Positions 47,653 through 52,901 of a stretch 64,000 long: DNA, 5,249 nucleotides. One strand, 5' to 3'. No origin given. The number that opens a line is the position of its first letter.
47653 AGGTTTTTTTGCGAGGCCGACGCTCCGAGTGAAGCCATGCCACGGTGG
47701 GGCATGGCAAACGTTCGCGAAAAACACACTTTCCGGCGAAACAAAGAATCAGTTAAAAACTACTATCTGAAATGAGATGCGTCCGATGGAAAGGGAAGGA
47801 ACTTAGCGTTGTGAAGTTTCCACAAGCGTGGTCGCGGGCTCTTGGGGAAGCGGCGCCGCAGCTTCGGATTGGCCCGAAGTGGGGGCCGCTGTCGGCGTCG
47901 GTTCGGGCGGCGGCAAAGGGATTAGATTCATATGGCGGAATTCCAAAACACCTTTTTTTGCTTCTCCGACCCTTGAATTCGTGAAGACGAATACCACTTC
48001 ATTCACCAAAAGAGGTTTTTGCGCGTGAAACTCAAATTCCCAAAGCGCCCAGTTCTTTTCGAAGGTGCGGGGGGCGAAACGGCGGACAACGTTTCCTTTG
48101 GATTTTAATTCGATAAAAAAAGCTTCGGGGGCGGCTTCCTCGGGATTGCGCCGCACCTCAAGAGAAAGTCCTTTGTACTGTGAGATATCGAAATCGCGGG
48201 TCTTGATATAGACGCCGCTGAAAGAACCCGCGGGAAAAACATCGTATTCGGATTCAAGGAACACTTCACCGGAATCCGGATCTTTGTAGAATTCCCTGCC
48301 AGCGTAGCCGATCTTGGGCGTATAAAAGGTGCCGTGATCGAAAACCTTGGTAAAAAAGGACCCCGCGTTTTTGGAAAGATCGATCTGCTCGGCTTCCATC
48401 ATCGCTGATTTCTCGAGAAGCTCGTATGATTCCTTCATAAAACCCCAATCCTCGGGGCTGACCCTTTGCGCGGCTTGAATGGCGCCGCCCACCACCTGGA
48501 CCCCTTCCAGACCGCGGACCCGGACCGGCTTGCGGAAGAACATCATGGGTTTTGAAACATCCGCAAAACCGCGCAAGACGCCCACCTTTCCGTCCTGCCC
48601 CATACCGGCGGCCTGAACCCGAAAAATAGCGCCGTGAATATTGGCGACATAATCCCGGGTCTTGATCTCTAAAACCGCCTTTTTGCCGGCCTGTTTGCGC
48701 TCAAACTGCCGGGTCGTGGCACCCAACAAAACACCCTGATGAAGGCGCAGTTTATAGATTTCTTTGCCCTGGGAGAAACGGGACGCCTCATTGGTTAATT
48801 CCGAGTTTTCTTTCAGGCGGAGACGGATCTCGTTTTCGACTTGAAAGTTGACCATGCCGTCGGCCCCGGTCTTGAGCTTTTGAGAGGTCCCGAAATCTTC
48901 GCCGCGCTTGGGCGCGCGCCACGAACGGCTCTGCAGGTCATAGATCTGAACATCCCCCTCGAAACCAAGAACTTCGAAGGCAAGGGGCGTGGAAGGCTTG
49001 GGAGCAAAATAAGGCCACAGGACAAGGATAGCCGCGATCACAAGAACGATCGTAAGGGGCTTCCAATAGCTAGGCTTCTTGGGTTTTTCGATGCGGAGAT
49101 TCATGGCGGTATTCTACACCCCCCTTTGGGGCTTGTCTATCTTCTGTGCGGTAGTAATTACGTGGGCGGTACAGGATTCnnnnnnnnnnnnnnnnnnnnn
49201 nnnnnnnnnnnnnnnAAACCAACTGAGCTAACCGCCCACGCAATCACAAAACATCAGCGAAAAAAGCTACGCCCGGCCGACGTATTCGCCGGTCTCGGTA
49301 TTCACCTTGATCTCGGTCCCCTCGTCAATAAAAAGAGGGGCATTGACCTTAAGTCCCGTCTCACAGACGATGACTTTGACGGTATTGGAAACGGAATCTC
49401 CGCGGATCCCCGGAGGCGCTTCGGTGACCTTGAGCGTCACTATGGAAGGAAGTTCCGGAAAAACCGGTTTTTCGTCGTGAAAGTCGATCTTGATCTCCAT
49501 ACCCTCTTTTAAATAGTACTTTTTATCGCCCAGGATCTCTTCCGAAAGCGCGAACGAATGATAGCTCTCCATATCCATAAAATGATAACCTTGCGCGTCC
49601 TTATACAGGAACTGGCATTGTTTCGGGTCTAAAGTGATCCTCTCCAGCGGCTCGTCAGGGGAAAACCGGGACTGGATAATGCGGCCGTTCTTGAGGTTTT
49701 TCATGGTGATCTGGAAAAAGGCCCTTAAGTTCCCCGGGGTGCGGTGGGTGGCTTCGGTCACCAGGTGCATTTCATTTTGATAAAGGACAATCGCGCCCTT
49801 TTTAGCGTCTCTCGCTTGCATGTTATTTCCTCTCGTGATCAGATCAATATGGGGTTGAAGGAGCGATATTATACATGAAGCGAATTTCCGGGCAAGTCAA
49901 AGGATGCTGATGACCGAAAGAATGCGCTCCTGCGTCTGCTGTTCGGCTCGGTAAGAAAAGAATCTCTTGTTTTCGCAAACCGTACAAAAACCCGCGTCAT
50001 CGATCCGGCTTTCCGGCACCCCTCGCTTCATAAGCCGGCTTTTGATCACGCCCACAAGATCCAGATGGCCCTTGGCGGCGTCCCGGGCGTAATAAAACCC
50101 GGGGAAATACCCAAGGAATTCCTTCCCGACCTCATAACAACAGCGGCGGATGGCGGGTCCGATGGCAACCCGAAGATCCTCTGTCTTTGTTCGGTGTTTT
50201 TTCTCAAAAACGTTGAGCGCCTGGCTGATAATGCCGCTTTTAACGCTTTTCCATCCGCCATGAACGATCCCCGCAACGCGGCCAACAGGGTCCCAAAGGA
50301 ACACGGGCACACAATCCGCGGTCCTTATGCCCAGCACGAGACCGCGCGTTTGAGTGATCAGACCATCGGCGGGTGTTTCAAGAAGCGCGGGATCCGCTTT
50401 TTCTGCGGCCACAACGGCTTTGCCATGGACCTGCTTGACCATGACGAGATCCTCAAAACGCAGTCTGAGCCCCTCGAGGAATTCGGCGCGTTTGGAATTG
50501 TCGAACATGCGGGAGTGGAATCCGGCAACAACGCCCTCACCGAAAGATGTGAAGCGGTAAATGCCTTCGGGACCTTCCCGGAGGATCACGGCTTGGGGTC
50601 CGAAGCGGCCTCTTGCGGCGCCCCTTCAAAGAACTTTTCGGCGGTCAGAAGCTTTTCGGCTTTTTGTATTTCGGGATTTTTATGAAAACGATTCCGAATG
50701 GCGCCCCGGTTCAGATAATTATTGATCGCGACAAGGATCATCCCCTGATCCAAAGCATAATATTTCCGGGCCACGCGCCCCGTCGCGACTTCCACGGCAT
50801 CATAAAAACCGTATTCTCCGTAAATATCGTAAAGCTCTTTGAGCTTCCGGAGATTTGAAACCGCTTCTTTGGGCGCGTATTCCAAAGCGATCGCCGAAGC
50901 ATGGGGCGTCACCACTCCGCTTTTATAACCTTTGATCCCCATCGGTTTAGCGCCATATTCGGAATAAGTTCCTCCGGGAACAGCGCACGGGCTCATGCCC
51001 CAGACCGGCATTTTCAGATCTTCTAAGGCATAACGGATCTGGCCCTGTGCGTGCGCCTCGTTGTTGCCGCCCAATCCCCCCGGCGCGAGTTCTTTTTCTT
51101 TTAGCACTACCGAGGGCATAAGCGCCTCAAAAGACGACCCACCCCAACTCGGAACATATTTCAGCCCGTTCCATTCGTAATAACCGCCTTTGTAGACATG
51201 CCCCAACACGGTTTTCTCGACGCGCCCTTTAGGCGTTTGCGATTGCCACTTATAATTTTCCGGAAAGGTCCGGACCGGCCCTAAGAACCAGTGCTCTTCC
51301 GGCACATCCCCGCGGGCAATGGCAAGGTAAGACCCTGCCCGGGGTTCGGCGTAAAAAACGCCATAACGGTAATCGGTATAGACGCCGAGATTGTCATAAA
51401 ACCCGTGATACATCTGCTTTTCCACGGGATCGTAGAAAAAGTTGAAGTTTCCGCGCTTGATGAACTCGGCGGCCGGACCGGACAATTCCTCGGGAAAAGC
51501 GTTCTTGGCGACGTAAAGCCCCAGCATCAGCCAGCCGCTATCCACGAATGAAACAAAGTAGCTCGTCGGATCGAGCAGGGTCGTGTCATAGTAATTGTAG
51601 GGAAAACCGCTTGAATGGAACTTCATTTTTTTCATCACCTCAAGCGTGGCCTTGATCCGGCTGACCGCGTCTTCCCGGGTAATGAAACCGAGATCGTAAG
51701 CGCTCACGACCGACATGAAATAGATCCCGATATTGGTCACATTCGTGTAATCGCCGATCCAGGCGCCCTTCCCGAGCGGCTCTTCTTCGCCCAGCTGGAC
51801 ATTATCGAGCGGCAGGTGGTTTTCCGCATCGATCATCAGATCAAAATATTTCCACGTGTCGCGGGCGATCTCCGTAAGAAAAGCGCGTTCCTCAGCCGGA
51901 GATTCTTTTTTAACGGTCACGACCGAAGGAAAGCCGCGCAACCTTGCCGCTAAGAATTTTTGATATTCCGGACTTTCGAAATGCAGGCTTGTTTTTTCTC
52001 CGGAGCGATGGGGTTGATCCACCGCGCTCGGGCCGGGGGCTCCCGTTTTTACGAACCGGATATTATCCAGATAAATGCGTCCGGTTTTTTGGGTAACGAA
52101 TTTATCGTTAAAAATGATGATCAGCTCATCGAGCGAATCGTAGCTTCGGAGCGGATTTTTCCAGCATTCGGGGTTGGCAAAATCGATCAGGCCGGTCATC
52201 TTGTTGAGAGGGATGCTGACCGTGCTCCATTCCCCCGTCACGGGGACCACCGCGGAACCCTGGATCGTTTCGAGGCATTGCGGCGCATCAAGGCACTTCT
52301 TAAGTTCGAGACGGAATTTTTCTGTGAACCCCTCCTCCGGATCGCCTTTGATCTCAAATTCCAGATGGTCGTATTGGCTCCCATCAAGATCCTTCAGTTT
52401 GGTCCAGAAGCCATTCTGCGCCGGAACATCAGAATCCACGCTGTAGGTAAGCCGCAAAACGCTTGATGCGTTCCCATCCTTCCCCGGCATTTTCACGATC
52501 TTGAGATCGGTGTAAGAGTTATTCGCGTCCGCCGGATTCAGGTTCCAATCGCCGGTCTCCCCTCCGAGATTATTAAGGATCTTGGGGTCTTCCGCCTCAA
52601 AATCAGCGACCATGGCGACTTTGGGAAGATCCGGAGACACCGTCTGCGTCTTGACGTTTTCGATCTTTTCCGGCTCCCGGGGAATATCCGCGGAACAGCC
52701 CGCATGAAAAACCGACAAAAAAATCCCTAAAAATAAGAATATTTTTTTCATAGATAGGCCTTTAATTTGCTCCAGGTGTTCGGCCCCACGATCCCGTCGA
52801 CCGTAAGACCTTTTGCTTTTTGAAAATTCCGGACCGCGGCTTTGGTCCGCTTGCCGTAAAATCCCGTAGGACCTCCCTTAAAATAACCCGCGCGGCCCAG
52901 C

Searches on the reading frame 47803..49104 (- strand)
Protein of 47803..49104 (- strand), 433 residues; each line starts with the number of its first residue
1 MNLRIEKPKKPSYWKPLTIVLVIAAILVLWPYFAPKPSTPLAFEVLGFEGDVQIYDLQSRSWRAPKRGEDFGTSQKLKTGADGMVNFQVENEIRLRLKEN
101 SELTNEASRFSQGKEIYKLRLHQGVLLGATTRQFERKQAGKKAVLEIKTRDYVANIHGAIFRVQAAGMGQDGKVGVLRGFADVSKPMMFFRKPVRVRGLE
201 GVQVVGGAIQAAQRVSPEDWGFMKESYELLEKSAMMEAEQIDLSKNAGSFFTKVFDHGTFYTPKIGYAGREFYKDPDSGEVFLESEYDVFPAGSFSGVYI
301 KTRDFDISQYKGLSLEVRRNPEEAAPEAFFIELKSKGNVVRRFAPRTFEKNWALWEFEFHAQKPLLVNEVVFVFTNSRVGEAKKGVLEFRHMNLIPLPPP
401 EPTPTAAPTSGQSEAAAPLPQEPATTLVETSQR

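Call 74: search_protein_families(library=pfam, proteins=[window:47803-49104:-], max_evalue=0.0001)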
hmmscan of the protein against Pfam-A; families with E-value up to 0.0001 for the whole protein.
window:47803-49104:- (433 aa): 1 family
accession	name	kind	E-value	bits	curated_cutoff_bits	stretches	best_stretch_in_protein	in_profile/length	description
PF04773.18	FecR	-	3.8e-08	34.1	24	1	76-179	2-94/97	FecR protein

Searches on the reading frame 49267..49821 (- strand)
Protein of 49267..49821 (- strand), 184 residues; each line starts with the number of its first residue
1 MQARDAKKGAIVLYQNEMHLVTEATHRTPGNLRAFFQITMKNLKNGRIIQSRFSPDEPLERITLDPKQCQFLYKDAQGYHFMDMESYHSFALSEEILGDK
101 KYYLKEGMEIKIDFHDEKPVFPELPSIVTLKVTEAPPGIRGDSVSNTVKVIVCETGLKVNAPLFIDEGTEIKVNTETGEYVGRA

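Call 74: search_protein_families(library=pfam, proteins=[window:49267-49821:-], max_evalue=0.0001)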
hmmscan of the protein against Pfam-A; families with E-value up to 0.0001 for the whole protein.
window:49267-49821:- (184 aa): 3 families
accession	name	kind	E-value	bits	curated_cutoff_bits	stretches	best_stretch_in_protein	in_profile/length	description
PF09285.17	Elong-fact-P_C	-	8.1e-22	77.1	25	1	128-183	1-56/56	Elongation factor P, C-terminal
PF01132.26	EFP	-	6.3e-21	74.5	27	1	67-120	1-54/54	Elongation factor P (EF-P) OB domain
PF08207.18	EFP_N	-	4.1e-14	52.8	23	1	3-57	2-56/58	Elongation factor P (EF-P) KOW-like domain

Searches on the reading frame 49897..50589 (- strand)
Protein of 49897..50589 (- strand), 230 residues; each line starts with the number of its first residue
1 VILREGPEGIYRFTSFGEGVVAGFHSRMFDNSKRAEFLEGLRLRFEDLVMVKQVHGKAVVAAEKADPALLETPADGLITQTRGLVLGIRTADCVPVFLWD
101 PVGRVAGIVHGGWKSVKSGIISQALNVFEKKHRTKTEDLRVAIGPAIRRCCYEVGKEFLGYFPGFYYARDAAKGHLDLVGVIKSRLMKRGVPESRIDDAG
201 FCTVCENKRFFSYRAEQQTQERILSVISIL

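Call 74: search_protein_families(library=pfam, proteins=[window:49897-50589:-], max_evalue=0.0001)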
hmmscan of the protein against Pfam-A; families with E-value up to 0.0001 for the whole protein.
window:49897-50589:- (230 aa): 1 family
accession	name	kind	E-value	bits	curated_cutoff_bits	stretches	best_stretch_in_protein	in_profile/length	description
PF02578.20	Cu-oxidase_4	-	4.3e-54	183.9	22.9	1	33-227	31-237/238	Multi-copper polyphenol oxidoreductase laccase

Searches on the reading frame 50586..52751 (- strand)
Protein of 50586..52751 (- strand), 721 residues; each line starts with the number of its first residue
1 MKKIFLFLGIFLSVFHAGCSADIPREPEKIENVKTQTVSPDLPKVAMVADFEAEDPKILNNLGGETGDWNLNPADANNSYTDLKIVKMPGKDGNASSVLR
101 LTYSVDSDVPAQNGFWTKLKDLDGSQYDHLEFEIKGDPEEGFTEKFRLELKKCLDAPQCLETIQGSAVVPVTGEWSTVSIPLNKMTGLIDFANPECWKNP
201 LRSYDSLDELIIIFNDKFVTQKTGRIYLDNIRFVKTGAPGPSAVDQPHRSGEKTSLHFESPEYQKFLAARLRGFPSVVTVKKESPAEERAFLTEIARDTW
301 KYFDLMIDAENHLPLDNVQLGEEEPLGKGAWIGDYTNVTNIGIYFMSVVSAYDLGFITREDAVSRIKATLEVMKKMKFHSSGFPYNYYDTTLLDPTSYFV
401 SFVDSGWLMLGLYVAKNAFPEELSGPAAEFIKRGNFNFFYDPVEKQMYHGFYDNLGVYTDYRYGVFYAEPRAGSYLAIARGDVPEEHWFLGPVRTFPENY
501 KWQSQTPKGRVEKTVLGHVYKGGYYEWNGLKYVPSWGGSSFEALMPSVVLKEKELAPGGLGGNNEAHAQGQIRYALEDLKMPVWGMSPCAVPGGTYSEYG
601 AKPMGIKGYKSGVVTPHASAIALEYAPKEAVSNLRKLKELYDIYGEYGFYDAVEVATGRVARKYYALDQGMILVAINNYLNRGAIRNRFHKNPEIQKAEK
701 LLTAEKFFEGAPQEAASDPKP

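Call 75: search_protein_families(library=pfam, proteins=[window:50586-52751:-], max_evalue=0.0001)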
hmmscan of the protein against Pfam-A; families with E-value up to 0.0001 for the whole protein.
window:50586-52751:- (721 aa): 2 families
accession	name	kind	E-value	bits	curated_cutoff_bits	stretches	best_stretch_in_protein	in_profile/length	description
PF10091.15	Glycoamylase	-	1e-23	84.5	27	1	528-693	44-221/221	Putative glucoamylase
PF11329.14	DUF3131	-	1e-05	25.2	20.3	1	295-398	2-92/367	Protein of unknown function (DUF3131)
